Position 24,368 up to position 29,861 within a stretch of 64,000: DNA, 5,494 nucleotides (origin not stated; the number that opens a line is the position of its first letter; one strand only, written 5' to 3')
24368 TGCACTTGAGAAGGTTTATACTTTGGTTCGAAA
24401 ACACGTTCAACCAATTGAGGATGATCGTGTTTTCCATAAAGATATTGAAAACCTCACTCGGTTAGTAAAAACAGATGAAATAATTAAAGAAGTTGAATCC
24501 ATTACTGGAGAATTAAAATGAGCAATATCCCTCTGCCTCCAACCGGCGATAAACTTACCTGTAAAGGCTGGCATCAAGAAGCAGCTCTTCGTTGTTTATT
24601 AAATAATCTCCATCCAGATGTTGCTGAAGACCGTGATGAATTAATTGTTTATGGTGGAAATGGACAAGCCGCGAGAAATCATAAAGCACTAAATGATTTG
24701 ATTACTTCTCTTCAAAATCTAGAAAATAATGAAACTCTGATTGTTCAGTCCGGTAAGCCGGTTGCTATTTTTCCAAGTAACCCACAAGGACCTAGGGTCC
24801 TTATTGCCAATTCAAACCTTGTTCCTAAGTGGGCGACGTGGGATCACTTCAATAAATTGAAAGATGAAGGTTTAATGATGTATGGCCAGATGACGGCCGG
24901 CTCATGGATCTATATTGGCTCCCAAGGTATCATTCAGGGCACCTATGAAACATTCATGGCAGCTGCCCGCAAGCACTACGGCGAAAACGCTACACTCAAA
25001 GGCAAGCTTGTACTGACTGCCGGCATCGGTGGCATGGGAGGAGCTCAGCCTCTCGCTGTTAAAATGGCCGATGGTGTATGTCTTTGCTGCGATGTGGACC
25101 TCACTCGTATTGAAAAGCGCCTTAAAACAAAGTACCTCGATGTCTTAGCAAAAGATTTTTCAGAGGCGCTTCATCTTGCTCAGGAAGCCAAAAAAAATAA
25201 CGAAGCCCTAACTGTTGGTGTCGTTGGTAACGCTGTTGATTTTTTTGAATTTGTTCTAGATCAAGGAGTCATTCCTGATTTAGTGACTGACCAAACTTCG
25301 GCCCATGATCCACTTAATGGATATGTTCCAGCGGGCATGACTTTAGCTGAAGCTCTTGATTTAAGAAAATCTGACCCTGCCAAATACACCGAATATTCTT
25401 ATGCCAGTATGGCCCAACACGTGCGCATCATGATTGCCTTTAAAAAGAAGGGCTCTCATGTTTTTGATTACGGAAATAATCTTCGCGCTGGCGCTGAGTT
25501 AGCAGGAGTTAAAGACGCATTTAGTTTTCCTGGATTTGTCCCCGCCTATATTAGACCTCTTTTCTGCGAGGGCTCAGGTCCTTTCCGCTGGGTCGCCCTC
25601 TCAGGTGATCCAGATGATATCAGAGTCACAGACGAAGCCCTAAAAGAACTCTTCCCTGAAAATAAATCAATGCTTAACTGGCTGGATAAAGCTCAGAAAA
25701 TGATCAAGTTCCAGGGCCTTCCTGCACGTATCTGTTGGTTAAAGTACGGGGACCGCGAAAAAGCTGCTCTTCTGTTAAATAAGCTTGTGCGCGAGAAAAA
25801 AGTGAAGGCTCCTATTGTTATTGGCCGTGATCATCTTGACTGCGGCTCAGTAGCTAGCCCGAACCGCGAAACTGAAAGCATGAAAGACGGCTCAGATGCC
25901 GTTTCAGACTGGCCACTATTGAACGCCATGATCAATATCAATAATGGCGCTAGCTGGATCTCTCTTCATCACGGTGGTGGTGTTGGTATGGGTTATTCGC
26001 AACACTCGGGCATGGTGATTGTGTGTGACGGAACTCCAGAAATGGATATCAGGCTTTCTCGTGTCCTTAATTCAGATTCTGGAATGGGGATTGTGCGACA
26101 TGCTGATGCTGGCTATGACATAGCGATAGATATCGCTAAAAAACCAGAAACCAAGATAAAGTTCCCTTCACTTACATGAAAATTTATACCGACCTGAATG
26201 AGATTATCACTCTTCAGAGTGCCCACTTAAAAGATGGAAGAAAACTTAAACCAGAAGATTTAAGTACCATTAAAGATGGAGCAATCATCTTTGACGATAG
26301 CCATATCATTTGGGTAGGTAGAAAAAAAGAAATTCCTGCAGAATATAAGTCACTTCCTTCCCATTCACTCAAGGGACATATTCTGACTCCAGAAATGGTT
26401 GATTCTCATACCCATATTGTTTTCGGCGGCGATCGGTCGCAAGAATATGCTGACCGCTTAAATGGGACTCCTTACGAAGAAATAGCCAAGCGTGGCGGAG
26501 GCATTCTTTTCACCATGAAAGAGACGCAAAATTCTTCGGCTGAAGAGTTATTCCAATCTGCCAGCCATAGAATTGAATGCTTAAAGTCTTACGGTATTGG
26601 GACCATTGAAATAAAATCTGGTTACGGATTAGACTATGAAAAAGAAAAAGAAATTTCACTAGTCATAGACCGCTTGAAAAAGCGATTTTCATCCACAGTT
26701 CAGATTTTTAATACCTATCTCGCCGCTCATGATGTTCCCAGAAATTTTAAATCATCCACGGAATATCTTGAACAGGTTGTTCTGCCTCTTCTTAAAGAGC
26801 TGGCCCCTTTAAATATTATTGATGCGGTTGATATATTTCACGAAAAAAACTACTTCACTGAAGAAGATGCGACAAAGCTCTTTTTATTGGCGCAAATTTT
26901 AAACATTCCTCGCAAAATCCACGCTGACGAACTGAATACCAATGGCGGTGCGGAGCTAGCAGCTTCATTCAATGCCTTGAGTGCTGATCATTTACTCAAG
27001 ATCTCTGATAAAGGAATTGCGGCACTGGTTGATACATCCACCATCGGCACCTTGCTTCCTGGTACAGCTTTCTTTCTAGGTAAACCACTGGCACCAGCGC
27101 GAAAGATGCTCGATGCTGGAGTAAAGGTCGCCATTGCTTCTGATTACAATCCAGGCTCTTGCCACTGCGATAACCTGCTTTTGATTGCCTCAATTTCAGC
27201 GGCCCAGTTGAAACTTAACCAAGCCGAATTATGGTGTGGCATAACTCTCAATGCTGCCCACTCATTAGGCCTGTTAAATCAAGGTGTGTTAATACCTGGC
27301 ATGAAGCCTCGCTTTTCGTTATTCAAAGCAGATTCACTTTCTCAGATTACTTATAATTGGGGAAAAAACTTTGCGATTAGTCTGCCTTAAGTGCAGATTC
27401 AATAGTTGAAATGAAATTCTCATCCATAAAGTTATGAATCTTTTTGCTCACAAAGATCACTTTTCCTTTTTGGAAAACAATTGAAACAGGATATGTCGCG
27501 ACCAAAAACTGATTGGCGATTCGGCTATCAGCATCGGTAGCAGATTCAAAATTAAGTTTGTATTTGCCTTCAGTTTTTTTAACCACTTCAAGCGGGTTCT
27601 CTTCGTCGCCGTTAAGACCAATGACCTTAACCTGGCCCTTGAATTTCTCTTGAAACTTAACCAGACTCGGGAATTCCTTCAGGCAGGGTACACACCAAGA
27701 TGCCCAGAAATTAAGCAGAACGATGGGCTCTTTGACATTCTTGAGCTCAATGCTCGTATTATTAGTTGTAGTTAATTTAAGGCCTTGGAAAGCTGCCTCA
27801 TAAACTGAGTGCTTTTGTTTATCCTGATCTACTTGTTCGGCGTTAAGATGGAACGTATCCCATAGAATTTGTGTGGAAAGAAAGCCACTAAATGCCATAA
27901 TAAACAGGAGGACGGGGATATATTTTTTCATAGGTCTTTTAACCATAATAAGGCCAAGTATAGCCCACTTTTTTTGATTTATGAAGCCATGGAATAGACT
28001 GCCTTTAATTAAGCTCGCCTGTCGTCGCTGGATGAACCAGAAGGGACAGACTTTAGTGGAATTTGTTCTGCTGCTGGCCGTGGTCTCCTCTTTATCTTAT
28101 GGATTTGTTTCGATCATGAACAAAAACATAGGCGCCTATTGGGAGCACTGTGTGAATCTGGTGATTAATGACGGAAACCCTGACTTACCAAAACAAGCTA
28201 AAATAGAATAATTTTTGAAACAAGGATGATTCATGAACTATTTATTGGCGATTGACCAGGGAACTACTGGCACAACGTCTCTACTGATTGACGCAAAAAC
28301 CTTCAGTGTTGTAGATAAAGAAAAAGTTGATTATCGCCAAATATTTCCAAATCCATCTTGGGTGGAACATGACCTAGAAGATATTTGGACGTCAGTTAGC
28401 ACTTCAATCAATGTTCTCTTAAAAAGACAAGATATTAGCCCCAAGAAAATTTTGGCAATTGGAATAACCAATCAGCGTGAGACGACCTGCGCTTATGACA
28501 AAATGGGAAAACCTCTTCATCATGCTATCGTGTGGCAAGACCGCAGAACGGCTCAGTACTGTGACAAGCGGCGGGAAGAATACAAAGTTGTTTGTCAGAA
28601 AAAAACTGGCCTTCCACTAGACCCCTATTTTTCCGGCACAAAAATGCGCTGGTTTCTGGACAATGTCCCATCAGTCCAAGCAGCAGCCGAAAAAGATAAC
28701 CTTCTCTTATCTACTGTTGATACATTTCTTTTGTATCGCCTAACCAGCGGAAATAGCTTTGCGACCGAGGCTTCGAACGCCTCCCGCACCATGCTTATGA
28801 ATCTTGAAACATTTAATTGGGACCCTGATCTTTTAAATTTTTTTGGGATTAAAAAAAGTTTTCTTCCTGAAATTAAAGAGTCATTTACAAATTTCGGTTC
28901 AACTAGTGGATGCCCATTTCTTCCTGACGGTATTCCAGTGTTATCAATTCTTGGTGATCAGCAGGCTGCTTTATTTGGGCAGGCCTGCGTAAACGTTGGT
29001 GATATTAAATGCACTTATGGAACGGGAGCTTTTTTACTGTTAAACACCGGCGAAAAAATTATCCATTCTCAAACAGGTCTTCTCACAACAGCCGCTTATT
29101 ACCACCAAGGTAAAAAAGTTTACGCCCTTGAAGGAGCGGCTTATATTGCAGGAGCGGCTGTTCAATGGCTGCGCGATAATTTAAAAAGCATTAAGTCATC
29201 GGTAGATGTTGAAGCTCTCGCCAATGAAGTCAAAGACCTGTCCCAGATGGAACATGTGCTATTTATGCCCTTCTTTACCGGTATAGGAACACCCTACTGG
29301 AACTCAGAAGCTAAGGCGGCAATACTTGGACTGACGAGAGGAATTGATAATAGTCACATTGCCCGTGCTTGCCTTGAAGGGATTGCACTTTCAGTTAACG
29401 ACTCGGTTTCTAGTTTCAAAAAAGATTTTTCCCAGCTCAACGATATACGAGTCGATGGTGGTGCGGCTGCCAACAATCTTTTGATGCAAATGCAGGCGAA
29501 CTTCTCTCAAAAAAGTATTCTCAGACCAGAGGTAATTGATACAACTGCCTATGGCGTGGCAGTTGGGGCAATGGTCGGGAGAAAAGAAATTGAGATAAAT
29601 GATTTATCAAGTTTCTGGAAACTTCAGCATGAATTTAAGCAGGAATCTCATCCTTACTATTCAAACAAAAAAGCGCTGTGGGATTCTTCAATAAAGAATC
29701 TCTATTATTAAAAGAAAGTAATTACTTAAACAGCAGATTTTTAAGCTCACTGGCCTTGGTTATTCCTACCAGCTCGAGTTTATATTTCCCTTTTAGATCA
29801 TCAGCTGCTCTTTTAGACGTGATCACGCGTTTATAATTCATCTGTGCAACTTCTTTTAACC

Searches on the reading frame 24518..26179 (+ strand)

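Call 19: search_protein_families(library=pfam, proteins=[window:24518-26179:+], max_evalue=0.00001)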
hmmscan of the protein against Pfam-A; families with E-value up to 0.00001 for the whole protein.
window:24518-26179:+ (553 aa): 3 families
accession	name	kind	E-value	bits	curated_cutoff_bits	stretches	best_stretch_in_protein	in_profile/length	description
PF17392.7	Urocanase_C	-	1.8e-90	302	23.6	1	347-541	1-195/196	Urocanase C-terminal domain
PF01175.24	Urocanase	-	6.8e-87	290.9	23.2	1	134-344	1-209/209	Urocanase Rossmann-like domain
PF17391.7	Urocanase_N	-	9.9e-53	177.8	23.2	1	9-131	5-127/127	Urocanase N-terminal domain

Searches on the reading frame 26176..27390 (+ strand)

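Call 19: search_protein_families(library=pfam, proteins=[window:26176-27390:+], max_evalue=0.00001)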
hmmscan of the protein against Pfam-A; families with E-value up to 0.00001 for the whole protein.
window:26176-27390:+ (404 aa): 1 family
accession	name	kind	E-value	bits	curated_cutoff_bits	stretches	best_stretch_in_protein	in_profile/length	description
PF01979.26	Amidohydro_1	-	3e-07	30.4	25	0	70-395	2-330/345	Amidohydrolase family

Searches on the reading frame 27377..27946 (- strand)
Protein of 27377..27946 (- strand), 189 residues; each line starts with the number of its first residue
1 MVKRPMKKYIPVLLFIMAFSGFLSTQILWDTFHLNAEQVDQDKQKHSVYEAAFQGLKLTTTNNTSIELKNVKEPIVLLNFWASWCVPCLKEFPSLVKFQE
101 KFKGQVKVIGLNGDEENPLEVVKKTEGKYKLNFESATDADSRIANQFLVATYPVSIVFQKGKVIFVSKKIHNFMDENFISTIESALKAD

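Call 19: search_protein_families(library=pfam, proteins=[window:27377-27946:-], max_evalue=0.00001)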
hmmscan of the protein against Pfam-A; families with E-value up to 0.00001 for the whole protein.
window:27377-27946:- (189 aa): 4 families
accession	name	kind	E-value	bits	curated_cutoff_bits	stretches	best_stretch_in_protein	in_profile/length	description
PF00578.27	AhpC-TSA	-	3.1e-16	59.9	26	1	55-163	7-121/124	AhpC/TSA family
PF08534.16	Redoxin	-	3e-13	50.2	26.6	1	56-166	11-131/148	Redoxin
PF13905.12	Thioredoxin_8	-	4.5e-11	43.4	27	1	75-160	3-90/94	Thioredoxin-like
PF00085.26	Thioredoxin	-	7.5e-10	39.2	23.5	1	64-119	10-64/103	Thioredoxin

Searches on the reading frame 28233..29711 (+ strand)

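Call 19: search_protein_families(library=pfam, proteins=[window:28233-29711:+], max_evalue=0.00001)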
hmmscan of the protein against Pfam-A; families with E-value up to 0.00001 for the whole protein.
window:28233-29711:+ (492 aa): 2 families
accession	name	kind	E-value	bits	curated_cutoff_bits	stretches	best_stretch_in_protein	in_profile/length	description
PF00370.27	FGGY_N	-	9e-66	222.4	28.8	1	3-249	1-245/245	FGGY family of carbohydrate kinases, N-terminal domain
PF02782.22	FGGY_C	-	7.7e-34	117.6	27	1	259-448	2-196/198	FGGY family of carbohydrate kinases, C-terminal domain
